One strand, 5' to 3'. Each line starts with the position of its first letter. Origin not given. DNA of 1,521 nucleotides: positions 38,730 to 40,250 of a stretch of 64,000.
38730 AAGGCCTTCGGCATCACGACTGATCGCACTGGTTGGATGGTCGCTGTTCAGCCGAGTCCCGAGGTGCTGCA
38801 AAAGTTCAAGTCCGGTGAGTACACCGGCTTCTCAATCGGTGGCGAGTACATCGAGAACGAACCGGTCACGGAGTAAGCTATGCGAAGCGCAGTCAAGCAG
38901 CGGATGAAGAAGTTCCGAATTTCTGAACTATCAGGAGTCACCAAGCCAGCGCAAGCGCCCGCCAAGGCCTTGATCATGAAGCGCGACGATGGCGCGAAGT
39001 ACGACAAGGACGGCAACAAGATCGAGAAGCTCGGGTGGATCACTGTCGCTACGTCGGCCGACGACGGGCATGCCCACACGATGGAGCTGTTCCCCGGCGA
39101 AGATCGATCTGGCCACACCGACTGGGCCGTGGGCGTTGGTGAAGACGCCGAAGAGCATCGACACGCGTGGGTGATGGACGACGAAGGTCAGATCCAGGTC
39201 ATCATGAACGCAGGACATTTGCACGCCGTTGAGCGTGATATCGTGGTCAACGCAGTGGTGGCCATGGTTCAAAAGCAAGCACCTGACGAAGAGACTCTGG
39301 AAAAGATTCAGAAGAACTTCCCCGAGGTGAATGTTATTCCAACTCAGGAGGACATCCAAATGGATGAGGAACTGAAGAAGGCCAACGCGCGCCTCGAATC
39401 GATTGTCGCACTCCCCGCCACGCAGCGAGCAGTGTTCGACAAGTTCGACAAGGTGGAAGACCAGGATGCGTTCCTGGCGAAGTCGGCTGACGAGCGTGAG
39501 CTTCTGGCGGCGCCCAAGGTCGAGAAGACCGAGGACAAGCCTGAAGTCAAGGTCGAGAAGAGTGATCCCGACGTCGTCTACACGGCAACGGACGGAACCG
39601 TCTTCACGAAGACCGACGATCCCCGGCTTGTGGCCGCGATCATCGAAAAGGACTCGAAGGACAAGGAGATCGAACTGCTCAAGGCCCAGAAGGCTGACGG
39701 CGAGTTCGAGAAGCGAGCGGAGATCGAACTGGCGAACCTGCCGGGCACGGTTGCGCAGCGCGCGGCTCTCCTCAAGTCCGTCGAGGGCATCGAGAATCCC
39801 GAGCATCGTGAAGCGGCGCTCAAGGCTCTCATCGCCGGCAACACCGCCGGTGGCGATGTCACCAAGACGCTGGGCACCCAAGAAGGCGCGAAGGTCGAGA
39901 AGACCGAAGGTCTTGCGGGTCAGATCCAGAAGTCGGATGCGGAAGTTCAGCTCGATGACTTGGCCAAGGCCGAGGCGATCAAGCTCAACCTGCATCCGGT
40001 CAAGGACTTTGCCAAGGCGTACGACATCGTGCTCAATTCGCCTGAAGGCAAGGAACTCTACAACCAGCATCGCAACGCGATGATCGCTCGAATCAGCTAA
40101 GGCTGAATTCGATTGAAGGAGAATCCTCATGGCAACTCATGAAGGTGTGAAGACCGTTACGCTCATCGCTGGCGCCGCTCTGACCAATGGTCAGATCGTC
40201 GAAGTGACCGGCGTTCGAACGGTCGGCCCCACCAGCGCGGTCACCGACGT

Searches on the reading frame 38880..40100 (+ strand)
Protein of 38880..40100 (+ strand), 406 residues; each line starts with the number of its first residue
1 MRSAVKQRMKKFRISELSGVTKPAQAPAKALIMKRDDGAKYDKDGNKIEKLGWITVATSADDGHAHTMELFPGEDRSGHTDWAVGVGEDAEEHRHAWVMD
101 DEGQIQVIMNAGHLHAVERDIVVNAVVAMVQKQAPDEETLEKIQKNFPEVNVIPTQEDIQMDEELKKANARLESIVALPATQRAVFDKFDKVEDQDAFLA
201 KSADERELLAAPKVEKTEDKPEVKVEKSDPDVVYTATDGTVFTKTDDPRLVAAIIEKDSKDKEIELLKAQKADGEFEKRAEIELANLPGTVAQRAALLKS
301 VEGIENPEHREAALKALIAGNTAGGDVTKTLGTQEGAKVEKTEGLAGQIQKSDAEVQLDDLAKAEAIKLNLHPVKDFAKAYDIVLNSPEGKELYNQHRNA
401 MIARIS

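Call 15: find_encoding_contigs(protein=window:38880-40100:+, flank=10000, max_places=1)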
Protein window:38880-40100:+ (406 aa): 8 contigs read that carry it; 1 place shown.
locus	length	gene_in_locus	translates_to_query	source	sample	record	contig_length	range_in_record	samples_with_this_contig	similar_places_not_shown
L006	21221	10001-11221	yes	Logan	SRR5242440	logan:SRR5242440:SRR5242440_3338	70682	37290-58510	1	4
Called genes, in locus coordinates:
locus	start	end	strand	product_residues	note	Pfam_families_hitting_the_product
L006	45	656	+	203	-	-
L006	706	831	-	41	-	-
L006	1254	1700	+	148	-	-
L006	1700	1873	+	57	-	-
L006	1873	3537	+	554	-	PF17289:Terminase_6C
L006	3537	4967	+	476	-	PF06074:Portal_Mu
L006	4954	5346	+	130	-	PF23140:Gp80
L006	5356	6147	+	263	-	-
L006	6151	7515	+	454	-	-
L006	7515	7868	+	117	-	-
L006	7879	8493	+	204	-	PF20557:DnaT_2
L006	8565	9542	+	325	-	PF04233:Phage_Mu_F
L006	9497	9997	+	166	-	PF14550:Peptidase_S78_2 (weak)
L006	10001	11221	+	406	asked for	-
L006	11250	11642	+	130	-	-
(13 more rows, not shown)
